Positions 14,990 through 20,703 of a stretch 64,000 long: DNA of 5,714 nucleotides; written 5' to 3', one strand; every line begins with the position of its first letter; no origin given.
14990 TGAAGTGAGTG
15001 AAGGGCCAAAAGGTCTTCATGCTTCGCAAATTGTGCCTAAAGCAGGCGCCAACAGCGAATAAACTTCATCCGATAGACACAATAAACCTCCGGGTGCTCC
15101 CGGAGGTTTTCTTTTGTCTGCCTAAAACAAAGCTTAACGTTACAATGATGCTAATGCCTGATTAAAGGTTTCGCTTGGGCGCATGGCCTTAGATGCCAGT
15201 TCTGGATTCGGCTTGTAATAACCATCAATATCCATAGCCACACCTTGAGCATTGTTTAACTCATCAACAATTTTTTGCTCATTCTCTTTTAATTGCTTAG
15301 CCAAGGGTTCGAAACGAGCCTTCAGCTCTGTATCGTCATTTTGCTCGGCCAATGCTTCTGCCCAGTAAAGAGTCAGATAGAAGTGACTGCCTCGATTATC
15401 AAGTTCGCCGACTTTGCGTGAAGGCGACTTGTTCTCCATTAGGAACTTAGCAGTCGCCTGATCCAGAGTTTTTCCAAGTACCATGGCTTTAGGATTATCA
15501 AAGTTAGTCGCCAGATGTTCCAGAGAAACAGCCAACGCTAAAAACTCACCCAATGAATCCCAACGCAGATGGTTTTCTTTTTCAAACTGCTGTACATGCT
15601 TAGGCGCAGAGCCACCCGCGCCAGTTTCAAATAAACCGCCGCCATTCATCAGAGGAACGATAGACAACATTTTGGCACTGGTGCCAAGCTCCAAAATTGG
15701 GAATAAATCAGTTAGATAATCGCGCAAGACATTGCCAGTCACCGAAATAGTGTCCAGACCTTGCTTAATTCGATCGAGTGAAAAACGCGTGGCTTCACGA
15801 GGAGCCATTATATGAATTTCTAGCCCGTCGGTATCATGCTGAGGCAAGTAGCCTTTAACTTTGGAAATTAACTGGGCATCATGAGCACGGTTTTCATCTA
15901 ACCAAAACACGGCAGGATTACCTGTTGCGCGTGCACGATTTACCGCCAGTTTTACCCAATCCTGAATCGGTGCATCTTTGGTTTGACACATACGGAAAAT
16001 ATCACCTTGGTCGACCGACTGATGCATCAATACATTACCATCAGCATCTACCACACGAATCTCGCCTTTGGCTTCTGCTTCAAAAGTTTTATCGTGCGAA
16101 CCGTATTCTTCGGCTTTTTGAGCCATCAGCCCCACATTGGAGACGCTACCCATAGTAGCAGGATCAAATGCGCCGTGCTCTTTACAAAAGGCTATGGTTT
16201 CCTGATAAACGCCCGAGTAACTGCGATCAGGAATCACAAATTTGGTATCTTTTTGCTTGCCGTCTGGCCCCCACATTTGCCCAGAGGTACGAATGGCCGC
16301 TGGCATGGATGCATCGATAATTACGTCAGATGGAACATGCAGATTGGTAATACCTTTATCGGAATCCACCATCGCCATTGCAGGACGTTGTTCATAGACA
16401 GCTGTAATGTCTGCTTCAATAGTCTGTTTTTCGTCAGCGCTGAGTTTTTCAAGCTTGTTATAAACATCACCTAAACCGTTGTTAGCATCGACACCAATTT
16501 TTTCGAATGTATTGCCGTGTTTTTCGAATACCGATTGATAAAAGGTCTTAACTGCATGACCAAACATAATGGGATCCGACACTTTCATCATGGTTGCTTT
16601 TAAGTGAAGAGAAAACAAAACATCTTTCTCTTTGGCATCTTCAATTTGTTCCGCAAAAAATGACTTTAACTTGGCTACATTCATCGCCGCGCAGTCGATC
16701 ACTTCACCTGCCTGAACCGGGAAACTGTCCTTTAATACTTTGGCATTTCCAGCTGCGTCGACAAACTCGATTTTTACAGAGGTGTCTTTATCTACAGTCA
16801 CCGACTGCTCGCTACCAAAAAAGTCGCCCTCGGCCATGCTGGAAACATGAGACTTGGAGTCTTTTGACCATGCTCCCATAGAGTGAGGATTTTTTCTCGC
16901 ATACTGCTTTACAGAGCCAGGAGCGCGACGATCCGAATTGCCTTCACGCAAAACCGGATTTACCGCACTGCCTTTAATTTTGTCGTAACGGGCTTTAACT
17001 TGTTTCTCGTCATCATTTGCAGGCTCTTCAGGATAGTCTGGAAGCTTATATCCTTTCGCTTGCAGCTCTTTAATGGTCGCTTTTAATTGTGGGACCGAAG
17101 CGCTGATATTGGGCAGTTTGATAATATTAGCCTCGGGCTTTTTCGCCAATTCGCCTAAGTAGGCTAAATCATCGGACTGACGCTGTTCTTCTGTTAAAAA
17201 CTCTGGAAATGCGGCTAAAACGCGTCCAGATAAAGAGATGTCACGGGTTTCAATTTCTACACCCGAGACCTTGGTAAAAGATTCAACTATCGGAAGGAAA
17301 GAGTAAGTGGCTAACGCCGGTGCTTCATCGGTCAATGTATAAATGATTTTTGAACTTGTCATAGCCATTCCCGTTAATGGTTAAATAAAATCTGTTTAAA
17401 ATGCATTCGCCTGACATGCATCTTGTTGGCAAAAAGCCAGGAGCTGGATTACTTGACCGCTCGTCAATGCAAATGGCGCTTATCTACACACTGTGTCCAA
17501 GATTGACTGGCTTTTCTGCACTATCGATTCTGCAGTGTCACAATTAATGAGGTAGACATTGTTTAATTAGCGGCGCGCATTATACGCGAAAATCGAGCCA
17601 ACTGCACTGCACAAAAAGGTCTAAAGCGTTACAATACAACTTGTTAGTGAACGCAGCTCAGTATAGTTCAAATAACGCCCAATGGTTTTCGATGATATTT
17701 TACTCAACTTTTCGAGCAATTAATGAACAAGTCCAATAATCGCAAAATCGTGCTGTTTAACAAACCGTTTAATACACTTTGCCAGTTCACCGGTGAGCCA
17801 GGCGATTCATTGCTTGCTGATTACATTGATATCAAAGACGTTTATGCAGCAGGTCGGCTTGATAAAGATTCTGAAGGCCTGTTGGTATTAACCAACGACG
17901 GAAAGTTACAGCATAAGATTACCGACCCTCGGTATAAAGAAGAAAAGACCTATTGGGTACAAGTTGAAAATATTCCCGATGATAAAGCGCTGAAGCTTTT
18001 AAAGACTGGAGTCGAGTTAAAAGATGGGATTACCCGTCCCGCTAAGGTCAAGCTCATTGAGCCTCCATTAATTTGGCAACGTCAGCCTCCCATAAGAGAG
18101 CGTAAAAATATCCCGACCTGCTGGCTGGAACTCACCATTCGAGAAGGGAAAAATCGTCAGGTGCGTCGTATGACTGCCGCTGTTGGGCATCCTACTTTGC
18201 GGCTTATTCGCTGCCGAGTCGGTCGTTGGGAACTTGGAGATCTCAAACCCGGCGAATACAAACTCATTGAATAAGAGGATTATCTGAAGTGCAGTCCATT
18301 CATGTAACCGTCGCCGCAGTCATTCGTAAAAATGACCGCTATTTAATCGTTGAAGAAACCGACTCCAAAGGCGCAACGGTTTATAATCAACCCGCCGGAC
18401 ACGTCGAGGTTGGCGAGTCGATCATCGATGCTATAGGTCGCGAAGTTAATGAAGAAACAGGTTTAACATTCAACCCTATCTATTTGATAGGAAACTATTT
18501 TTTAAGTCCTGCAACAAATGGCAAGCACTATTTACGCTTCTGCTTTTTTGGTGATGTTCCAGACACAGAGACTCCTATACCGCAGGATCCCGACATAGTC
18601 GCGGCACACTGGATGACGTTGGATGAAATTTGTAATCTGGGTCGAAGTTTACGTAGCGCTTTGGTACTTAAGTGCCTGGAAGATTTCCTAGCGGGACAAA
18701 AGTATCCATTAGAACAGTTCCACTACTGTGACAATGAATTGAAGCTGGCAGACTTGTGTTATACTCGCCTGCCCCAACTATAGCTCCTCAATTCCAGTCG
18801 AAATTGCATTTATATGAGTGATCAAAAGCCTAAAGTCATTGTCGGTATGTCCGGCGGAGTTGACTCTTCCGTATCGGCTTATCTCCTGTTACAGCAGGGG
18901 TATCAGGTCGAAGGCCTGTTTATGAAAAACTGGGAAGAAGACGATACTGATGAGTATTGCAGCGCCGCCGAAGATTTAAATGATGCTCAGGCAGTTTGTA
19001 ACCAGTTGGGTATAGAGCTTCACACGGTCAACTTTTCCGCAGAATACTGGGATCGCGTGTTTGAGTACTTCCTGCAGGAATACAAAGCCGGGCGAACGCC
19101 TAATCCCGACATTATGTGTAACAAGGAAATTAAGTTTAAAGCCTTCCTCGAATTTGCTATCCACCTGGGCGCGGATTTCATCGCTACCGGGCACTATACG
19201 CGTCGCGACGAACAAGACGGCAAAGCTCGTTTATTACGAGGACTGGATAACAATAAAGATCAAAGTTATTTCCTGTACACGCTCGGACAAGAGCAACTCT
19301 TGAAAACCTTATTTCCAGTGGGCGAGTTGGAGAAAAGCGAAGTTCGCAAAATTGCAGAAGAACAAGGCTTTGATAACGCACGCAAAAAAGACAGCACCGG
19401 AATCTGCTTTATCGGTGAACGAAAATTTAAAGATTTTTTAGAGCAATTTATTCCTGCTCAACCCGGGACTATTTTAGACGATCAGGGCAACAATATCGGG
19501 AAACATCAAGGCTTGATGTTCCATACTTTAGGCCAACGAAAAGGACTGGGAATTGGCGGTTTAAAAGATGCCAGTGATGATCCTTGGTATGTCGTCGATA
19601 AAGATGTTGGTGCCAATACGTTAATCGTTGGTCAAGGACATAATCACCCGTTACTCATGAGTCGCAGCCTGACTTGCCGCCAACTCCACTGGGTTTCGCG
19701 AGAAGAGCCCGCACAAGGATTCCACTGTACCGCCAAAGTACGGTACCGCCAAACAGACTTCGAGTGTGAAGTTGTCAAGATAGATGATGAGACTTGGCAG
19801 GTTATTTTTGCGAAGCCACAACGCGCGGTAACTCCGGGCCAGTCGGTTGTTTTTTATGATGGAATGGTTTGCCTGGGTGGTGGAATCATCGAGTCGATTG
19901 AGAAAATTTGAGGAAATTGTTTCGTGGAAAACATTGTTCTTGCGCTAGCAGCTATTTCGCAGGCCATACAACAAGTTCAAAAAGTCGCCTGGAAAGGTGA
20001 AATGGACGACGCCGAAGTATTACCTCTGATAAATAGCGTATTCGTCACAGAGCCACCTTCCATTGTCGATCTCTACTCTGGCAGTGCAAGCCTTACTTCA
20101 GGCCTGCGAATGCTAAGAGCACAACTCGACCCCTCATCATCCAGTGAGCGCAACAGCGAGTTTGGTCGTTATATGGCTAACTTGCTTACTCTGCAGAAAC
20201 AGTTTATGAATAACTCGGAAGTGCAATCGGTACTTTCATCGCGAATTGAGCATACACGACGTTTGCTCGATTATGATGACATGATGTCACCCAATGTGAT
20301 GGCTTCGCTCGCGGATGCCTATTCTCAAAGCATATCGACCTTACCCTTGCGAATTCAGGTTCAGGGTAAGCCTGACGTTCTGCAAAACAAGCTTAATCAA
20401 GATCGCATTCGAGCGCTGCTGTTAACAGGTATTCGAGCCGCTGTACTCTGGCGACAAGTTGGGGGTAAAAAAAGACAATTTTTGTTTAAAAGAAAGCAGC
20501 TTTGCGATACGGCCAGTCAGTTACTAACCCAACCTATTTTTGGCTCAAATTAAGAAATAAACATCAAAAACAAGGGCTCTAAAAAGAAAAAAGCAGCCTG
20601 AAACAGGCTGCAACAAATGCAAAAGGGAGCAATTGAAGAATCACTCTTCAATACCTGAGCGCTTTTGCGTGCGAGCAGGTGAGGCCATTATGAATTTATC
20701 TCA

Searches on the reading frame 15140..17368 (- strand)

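Call 48: search_protein_families(library=pfam, proteins=[window:15140-17368:-], max_evalue=0.00001)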
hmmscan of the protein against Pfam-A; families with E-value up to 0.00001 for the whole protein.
window:15140-17368:- (742 aa): 1 family
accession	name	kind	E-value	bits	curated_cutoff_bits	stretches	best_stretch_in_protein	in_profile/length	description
PF03971.19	IDH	-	0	1342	25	1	7-739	1-733/734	Monomeric isocitrate dehydrogenase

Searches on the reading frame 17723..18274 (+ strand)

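Call 48: search_protein_families(library=pfam, proteins=[window:17723-18274:+], max_evalue=0.00001)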
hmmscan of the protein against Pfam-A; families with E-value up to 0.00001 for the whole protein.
window:17723-18274:+ (183 aa): 1 family
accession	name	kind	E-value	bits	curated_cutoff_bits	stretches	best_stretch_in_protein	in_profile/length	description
PF00849.27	PseudoU_synth_2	-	1.1e-17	65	26.8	1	9-153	2-152/152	RNA pseudouridylate synthase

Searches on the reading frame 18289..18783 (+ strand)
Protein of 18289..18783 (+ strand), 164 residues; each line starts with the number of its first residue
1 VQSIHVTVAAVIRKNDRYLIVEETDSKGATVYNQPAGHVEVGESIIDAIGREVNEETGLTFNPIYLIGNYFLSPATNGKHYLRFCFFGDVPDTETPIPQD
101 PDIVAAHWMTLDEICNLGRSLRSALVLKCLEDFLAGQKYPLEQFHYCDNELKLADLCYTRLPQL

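Call 48: search_protein_families(library=pfam, proteins=[window:18289-18783:+], max_evalue=0.00001)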
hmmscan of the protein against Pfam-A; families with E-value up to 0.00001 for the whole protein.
window:18289-18783:+ (164 aa): 1 family
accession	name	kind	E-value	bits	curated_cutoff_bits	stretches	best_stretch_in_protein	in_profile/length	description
PF00293.34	NUDIX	-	3.8e-18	66.2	21.1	1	5-116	3-119/134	NUDIX domain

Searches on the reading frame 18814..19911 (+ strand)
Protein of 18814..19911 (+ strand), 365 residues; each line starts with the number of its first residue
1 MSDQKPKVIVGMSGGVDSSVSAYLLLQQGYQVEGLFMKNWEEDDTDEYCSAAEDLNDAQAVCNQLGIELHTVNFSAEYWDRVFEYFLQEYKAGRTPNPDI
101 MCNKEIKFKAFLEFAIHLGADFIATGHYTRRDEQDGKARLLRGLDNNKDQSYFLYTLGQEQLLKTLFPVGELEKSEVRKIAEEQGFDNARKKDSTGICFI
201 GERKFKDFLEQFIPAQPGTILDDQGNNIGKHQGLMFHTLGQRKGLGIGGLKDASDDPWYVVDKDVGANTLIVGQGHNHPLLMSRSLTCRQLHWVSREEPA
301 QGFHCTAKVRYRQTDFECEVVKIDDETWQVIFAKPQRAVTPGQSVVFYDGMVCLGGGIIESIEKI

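Call 48: search_protein_families(library=pfam, proteins=[window:18814-19911:+], max_evalue=0.00001)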
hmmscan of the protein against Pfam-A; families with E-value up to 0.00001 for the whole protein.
window:18814-19911:+ (365 aa): 5 families
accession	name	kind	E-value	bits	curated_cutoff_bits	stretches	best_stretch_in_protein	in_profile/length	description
PF03054.22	tRNA_Me_trans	-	2.4e-84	282.5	20.6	1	7-201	2-201/202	tRNA methyl transferase HUP domain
PF20258.4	tRNA_Me_trans_C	-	9.8e-26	90.3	20.6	1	284-359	2-77/77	Aminomethyltransferase beta-barrel domain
PF20259.3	tRNA_Me_trans_M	-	3.3e-22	78.2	27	1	206-274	1-66/66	tRNA methyl transferase PRC-barrel domain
PF02540.23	NAD_synthase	-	7e-08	32.3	21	1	6-76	19-83/242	NAD synthase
PF02568.20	ThiI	-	7.7e-07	29.3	20.5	1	7-75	5-73/197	Thiamine biosynthesis protein (ThiI)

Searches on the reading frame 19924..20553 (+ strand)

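Call 48: search_protein_families(library=pfam, proteins=[window:19924-20553:+], max_evalue=0.00001)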
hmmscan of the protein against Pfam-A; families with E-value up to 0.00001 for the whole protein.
window:19924-20553:+ (209 aa): 1 family
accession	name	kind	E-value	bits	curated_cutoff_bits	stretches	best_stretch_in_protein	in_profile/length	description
PF04356.17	DUF489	-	4.1e-64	216.6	26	1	3-194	1-191/192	Protein of unknown function (DUF489)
